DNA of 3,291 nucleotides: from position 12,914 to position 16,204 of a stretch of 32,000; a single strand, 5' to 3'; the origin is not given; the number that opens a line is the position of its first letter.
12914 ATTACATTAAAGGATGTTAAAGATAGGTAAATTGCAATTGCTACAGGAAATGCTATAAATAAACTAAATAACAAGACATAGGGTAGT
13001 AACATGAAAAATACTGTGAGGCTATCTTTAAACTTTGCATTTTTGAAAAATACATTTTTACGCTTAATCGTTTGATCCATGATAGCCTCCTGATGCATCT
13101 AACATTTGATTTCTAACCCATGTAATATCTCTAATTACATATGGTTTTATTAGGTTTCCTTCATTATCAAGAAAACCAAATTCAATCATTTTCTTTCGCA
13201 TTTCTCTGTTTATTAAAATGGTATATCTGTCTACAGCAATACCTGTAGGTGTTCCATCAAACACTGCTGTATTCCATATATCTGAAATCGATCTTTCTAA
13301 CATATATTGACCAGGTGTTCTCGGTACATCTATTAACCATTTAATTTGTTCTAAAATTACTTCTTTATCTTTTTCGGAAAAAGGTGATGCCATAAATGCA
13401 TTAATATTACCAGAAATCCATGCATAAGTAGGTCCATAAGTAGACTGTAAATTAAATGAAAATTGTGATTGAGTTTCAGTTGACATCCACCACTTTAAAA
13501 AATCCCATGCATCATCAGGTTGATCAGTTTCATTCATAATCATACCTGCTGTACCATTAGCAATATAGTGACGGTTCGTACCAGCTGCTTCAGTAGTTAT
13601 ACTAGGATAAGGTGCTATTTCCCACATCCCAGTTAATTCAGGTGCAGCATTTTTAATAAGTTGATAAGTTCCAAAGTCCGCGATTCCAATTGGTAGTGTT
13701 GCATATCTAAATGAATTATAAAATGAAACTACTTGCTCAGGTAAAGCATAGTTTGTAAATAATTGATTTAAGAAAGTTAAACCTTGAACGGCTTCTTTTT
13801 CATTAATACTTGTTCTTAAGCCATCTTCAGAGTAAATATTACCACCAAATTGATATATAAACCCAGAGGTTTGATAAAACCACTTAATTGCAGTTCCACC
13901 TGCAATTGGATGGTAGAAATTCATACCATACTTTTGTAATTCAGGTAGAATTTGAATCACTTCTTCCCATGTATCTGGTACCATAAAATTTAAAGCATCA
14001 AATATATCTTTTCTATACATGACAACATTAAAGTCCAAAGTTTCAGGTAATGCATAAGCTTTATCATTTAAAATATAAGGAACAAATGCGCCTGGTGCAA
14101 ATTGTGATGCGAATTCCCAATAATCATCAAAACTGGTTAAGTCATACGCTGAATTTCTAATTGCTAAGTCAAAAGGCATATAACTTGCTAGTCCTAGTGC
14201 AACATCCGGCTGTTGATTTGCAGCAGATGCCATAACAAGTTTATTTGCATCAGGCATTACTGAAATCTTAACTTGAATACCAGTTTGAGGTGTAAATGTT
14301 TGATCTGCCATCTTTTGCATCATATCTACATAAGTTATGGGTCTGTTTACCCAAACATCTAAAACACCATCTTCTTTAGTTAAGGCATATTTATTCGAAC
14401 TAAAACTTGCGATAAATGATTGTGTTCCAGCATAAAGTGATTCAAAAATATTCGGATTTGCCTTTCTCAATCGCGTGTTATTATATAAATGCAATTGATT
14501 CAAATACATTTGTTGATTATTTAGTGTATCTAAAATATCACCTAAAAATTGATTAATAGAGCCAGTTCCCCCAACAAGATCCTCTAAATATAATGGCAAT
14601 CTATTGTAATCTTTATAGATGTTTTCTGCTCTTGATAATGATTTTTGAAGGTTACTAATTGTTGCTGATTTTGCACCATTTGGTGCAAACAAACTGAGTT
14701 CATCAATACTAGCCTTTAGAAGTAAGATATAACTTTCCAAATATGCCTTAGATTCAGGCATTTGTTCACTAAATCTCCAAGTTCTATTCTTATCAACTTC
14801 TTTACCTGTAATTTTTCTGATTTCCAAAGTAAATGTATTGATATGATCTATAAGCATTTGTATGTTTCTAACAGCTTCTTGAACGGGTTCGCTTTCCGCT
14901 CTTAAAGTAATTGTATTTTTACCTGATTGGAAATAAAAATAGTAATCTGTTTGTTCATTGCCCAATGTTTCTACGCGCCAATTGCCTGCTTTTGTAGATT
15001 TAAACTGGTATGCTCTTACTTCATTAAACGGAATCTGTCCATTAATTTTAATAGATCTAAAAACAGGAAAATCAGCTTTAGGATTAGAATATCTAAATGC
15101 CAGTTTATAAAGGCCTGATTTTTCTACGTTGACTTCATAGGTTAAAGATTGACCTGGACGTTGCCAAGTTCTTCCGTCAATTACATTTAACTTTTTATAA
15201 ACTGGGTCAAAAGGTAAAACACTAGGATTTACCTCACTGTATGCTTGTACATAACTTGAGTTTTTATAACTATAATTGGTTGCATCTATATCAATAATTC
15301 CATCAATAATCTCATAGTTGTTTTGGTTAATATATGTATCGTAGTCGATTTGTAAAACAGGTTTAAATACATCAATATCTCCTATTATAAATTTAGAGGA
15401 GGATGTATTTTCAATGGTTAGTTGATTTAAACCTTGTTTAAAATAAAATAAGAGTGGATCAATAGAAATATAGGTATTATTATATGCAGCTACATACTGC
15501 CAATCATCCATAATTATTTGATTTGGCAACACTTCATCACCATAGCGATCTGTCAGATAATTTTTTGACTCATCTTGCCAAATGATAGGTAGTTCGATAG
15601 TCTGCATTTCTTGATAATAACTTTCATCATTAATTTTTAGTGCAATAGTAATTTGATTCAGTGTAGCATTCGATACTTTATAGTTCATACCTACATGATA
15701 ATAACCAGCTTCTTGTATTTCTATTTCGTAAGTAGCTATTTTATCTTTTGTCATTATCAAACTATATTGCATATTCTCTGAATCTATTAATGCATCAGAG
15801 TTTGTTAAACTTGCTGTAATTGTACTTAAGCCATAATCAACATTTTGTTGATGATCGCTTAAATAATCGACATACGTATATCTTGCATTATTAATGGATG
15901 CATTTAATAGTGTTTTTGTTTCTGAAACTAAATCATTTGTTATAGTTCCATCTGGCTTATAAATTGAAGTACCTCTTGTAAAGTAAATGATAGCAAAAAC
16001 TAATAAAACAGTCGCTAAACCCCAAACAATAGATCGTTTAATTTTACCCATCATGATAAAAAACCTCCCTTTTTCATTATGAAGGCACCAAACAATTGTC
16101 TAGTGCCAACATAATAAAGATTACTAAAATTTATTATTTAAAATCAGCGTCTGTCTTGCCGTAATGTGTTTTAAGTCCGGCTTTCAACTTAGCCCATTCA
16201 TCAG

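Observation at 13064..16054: Membrane-anchored SBP fused to tandem CBM-like modules through a long helical spacer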

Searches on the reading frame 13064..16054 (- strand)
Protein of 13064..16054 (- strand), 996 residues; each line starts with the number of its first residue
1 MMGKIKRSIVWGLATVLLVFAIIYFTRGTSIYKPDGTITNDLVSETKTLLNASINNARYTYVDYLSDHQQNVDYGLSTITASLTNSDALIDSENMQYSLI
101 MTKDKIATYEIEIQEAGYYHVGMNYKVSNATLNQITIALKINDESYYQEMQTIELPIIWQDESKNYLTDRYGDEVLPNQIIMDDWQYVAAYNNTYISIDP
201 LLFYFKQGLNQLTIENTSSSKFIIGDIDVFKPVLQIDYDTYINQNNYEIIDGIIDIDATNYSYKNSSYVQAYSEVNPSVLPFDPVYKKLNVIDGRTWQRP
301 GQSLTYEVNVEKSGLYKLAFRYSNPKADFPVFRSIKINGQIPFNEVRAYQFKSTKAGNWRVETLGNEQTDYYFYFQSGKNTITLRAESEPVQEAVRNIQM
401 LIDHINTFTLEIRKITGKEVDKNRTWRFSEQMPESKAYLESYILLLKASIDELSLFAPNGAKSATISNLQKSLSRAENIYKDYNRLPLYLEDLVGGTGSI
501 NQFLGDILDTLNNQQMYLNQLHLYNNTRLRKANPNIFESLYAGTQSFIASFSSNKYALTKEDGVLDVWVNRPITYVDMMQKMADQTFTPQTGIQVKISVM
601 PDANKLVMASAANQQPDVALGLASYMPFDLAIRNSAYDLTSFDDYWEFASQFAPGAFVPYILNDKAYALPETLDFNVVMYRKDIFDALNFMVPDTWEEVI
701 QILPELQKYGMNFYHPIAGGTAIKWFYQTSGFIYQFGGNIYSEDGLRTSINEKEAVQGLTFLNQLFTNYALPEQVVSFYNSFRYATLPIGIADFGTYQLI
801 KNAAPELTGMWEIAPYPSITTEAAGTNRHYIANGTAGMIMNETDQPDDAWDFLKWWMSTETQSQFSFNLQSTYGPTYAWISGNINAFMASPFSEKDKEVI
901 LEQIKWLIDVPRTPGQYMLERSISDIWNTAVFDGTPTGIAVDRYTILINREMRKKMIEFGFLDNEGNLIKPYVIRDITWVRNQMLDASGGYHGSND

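Call 3: search_protein_families(library=pfam, proteins=[window:13064-16054:-], max_evalue=0.01)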
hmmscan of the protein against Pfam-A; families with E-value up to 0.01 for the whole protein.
window:13064-16054:- (996 aa): 3 families
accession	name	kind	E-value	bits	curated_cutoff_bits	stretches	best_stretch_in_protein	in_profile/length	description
PF01547.30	SBP_bac_1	-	6.5e-18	66.2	26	1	579-862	10-306/307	Bacterial extracellular solute-binding protein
PF13416.11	SBP_bac_8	-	8.2e-14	52.5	27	1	585-866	4-253/279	Bacterial extracellular solute-binding protein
PF00854.27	PTR2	-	0.0052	16.2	27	1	11-70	104-164/392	POT family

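Call 4: search_protein_families(library=ncbifam, proteins=[window:13064-16054:-], max_evalue=0.01)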
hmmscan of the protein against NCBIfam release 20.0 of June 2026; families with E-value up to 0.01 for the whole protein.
window:13064-16054:- (996 aa): 2 families
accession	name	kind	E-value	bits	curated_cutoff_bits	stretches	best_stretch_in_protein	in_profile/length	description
NF007011.0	PRK09474.1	equivalog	1.4e-06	27.4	291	1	550-773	17-232/396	maltose/maltodextrin ABC transporter substrate-binding protein MalE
TIGR03851.1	chitin_NgcE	equivalog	0.0014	17.7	399.65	1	647-714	134-201/450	N-acetylglucosamine/diacetylchitobiose ABC transporter substrate-binding protein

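Call 5: find_homologous_proteins(query=window:13064-16054:-, max_evalue=0.00001)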
Query window:13064-16054:- (996 aa): 172 proteins with E <= 0.00001 among 8000 candidates; the best 120 are listed.
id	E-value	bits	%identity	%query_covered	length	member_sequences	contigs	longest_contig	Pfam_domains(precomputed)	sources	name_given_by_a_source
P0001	0.0e+0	2272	100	100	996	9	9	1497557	PF13416.12,PF01547.31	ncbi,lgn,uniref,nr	ncbi:extracellular solute-binding protein [Acholeplasma laidlawii]|uniref:ABC-type transport system,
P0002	0.0e+0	2055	89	100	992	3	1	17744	PF13416.12,PF01547.31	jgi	jgi:ABC-type glycerol-3-phosphate transport system substrate-binding protein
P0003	0.0e+0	1847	80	100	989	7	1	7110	-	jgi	-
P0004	0.0e+0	1755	76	100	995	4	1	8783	PF13416.12,PF01547.31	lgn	-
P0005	0.0e+0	1713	74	100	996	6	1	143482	PF01547.31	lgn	-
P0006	0.0e+0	1679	71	100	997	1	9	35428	PF01547.31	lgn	-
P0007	0.0e+0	1526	66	100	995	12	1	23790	PF01547.31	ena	-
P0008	0.0e+0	1401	61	99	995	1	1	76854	PF01547.31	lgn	-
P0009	0.0e+0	1368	61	98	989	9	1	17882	PF01547.31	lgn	-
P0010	0.0e+0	1363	60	99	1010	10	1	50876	PF13416.12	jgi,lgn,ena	-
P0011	0.0e+0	1360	59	99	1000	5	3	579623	-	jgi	jgi:ABC-type glycerol-3-phosphate transport system substrate-binding protein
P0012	0.0e+0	1354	59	99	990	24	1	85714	PF01547.31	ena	-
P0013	0.0e+0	1353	59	98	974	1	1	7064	-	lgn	-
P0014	0.0e+0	1350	59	99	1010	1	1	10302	PF13416.12,PF01547.31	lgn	-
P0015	0.0e+0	1349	60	97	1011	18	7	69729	-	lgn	-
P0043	0.0e+0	1102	51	99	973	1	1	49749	PF13416.12,PF01547.31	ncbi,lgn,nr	ncbi:MAG: extracellular solute-binding protein [Clostridia bacterium]|nr:extracellular solute-bindin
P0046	0.0e+0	1096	51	97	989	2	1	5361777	PF13416.12,PF01547.31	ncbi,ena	-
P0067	0.0e+0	1066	50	95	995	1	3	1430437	PF13416.12,PF01547.31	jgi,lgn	jgi:ABC-type glycerol-3-phosphate transport system substrate-binding protein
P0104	0.0e+0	1028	50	94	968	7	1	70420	PF13416.12,PF01547.31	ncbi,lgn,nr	ncbi:MAG: extracellular solute-binding protein [Erysipelotrichaceae bacterium]|nr:extracellular solu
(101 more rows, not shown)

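Call 6: search_solved_structures(query=window:13064-16054:-, max_evalue=1, show_alignments=1)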
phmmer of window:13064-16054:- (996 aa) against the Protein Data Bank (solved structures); distinct sequences matched with E-value up to 1: 51.
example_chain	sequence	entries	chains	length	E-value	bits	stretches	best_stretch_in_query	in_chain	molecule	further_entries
5ysb_A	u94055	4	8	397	1.1e-17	66.8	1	562-870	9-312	Lin1841 protein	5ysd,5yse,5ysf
5ci5_A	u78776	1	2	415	1e-11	47.1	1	563-858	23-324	Extracellular solute-binding protein family 1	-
6dtq_A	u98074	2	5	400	2.1e-11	46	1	578-780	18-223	maltose-binding protein MalE3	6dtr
5iai_A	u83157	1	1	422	7.3e-10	40.9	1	667-868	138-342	Sugar ABC transporter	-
9xf5_A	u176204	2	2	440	9.5e-07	30.6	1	593-914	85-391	ABC transporter substrate-binding protein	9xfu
6pql_A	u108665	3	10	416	1.4e-06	30.1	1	578-738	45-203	ABC transporter sugar-binding protein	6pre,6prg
2hfb_A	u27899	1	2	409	1.9e-06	29.7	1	590-738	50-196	Sugar ABC transporter, sugar-binding protein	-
2hq0_A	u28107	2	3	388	2.3e-06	29.4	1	592-738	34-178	Sugar ABC transporter, sugar-binding protein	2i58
2heu_A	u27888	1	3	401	2.5e-06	29.2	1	592-738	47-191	Sugar ABC transporter, sugar-binding protein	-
4g68_A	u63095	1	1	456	5e-06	28.3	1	579-726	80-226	ABC transporter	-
4g68_B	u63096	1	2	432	5.2e-06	28.2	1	580-726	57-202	ABC transporter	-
5f7v_A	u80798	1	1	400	9.8e-06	27.3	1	604-864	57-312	Lmo0181 protein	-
6dtu_A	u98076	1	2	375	1e-05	27.2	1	567-766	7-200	maltose-binding protein MalE1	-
2gha_A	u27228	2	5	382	1.1e-05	27.1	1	567-766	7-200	maltose ABC transporter, periplasmic maltose-binding protein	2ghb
4r2f_A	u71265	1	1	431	1.5e-05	26.7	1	650-781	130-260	Extracellular solute-binding protein family 1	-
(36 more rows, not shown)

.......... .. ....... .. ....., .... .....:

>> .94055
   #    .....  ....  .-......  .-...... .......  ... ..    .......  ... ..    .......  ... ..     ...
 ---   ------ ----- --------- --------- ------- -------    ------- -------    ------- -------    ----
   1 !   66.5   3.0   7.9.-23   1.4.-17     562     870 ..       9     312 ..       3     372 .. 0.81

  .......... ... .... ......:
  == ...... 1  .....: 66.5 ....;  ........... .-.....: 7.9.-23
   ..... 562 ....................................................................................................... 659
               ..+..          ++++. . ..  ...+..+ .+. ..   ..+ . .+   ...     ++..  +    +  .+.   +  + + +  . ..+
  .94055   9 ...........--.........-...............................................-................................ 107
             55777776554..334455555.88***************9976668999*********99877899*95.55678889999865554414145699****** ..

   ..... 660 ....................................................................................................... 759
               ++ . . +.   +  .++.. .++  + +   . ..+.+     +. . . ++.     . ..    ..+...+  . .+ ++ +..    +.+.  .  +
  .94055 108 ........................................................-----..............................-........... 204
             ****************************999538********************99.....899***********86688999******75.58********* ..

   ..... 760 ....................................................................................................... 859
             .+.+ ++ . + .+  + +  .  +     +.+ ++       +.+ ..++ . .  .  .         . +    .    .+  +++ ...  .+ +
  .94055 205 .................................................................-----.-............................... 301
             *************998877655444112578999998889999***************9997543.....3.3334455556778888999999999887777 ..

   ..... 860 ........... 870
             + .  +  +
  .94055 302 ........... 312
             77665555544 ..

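Call 18: find_encoding_contigs(protein=P0046, flank=10000, max_places=2)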
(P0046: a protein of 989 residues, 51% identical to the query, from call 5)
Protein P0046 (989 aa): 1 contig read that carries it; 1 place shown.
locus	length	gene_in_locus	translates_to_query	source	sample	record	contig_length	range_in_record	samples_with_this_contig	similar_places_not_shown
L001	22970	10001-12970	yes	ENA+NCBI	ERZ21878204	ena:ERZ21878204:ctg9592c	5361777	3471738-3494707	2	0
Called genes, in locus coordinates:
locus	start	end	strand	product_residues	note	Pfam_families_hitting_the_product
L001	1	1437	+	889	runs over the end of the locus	PF00037:Fer4 (weak), PF14691:Fer4_20, PF01946:Thi4, PF00890:FAD_binding_2 (weak), PF01266:DAO, PF07992:Pyr_redox_2, PF12831:FAD_oxidored, PF13450:NAD_binding_8, +3 more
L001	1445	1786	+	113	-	PF01155:HypA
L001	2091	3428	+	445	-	PF00342:PGI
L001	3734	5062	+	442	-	PF02055:Glyco_hydro_30, PF17189:Glyco_hydro_30C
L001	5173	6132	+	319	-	PF00356:LacI, PF00532:Peripla_BP_1, PF13377:Peripla_BP_3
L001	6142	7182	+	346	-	PF00356:LacI, PF00532:Peripla_BP_1, PF13407:Peripla_BP_4, PF13377:Peripla_BP_3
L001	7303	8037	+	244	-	PF03935:SKN1_KRE6_Sbg1, PF26113:GH16_XgeA, PF00722:Glyco_hydro_16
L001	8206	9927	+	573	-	-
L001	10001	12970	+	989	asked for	PF01547:SBP_bac_1, PF13416:SBP_bac_8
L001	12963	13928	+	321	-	PF00528:BPD_transp_1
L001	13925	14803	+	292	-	PF00528:BPD_transp_1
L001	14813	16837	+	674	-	PF01436:NHL (faint), PF07494:Reg_prop (faint), PF08450:SGL (weak), PF20067:SSL_N (faint), PF04893:Yip1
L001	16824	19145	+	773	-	PF18952:DUF5696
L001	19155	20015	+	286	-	PF00528:BPD_transp_1 (weak)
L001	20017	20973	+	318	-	PF00528:BPD_transp_1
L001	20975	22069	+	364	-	PF03935:SKN1_KRE6_Sbg1, PF26113:GH16_XgeA, PF00722:Glyco_hydro_16, PF03935:SKN1_KRE6_Sbg1 (weak)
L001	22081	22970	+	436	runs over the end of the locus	-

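Call 19: find_encoding_contigs(protein=P0067, flank=10000, max_places=2)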
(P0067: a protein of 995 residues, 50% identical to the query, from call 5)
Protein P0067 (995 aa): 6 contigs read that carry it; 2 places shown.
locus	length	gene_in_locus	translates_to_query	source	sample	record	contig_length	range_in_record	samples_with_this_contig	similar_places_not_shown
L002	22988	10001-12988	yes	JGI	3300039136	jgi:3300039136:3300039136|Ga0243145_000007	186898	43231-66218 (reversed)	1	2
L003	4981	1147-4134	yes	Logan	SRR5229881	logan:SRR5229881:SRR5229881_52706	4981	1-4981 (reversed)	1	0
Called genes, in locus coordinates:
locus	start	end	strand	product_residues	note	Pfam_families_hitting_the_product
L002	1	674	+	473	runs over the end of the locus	PF19295:SufBD_N, PF01458:SUFBD_core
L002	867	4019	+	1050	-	-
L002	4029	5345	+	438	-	PF02055:Glyco_hydro_30, PF02057:Glyco_hydro_59 (weak), PF17189:Glyco_hydro_30C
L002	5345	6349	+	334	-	PF00150:Cellulase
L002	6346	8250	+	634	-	PF00933:Glyco_hydro_3, PF01915:Glyco_hydro_3_C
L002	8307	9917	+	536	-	-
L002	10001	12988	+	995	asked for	PF01547:SBP_bac_1, PF13416:SBP_bac_8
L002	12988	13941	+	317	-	PF00528:BPD_transp_1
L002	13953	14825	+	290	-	PF00528:BPD_transp_1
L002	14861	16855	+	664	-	PF25021:TEN_NHL (faint), PF01436:NHL (faint), PF08450:SGL (weak), PF00515:TPR_1 (faint), PF07719:TPR_2 (faint), PF13414:TPR_11 (faint), PF13432:TPR_16 (faint), PF04893:Yip1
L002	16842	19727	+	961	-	PF18952:DUF5696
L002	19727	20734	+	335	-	PF00528:BPD_transp_1 (weak)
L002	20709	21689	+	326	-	PF00528:BPD_transp_1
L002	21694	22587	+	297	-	PF26113:GH16_XgeA, PF00722:Glyco_hydro_16, PF03935:SKN1_KRE6_Sbg1 (weak)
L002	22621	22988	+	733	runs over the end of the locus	PF00933:Glyco_hydro_3, PF01915:Glyco_hydro_3_C, PF14310:Fn3-like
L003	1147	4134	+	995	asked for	PF01547:SBP_bac_1, PF13416:SBP_bac_8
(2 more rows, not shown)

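Call 20: predict_structure(alignment_id=A1)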
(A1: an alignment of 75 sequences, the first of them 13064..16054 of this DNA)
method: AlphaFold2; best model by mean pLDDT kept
length: 996 residues; sequences in the alignment: 75
mean_pLDDT: 87.8   pTM: 0.80
mean pLDDT of the five models: 87.8, 86.9, 86.4, 84.6, 82.4
residues with pLDDT >= 90: 462; 70-90: 494; 50-70: 35; < 50: 5
segments of 3 or more residues with pLDDT < 50: 993-996
pLDDT, mean of each block of 10 residues (from residue 1): 77 90 69 84 88 80 87 90 91 89 94 95 88 88 93 91 82 84 92 87 95 92 94 93 92 94 91 90 89 92 96 96 92 95 95 90 93 96 95 90 88 83 81 90 94 90 89 93 88 81 89 94 94 89 84 64 87 88 89 89 80 86 90 91 93 91 93 92 89 90 86 78 70 89 88 90 76 73 85 88 77 92 83 90 92 94 90 85 89 86 88 85 82 85 89 89 89 90 85 46
secondary structure, 60 per line:
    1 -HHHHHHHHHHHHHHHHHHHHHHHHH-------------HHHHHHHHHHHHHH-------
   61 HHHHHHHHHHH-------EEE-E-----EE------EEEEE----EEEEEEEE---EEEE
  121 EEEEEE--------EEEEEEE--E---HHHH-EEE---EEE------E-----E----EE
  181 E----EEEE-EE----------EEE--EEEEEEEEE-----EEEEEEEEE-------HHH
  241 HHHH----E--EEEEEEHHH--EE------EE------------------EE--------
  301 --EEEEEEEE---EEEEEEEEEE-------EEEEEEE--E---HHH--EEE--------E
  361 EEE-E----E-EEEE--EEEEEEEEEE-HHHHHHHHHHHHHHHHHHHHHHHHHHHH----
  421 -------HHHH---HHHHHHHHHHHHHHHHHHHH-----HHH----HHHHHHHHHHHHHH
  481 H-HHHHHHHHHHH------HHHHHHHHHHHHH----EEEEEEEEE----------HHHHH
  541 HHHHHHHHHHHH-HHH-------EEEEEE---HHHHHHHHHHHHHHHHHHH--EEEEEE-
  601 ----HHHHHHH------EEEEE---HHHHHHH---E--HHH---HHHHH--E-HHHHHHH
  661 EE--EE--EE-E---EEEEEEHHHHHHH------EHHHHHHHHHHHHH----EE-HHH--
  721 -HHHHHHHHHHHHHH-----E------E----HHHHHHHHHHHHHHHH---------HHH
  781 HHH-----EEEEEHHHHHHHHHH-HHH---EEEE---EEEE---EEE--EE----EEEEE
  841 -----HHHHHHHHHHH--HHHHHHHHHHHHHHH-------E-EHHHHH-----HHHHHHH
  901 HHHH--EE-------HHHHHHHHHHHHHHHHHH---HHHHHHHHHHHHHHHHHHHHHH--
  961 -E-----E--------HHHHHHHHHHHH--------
elements in order (helices of 4 or more, strands of 3 or more residues): H2-26 H40-53 H61-71 E79-81 E97-101 E106-113 E117-126 E135-141 H148-151 E153-155 E159-161 E179-181 E186-189 E203-205 E208-216 E222-230 H238-244 E252-257 E303-310 E314-323 E331-337 E349-351 E360-363 E372-375 E378-387 H389-416 H428-431 H435-454 H467-481 H483-493 H500-512 E517-525 H536-552 E564-569 H573-591 E594-599 H605-611 E618-622 H626-632 H645-649 H654-660 E676-681 H682-688 H696-708 H722-735 H753-768 H778-783 E789-793 H794-803 E811-814 E818-821 E825-827 E836-840 H846-856 H859-873 H884-888 H894-904 H916-933 H937-958 H977-988
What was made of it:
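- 15842..15937 (-): Two juxtamembrane helices, aa 40-71. call 20
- Checked: It shows beta-sandwiches at aa 77-232 and 252-388, helices at 389-552 with one strand at 517-525, and an SBP fold at 563-990 (call 20).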

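Call 42: list_cluster_members(proteins=[window:13064-16054:-])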
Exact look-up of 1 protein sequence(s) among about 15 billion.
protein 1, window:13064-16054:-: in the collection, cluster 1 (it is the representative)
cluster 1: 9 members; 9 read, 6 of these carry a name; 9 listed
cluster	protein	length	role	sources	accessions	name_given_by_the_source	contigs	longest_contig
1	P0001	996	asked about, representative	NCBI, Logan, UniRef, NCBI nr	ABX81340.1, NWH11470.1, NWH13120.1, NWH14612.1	extracellular solute-binding protein [Acholeplasma laidlawii] | ABC-type transport system, substrate-binding component n=3 Tax=Acholeplasma laidlawii ...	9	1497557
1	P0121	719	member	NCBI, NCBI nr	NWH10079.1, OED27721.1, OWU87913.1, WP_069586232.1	extracellular solute-binding protein [Acholeplasma laidlawii]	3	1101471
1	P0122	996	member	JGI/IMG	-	ABC-type glycerol-3-phosphate transport system substrate-binding protein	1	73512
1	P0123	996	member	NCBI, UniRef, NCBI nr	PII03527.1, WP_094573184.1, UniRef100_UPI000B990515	extracellular solute-binding protein [Acholeplasma laidlawii] | extracellular solute-binding protein n=1 Tax=Acholeplasma laidlawii TaxID=2148 ...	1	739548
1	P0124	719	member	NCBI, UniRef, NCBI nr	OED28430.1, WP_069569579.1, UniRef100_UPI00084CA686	extracellular solute-binding protein [Acholeplasma laidlawii] | extracellular solute-binding protein n=1 Tax=Acholeplasma laidlawii TaxID=2148 ...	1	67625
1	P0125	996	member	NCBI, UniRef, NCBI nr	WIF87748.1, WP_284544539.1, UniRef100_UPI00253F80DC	extracellular solute-binding protein [Acholeplasma laidlawii] | extracellular solute-binding protein n=1 Tax=Acholeplasma laidlawii TaxID=2148 ...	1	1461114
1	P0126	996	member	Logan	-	-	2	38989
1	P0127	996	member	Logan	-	-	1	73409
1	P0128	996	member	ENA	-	-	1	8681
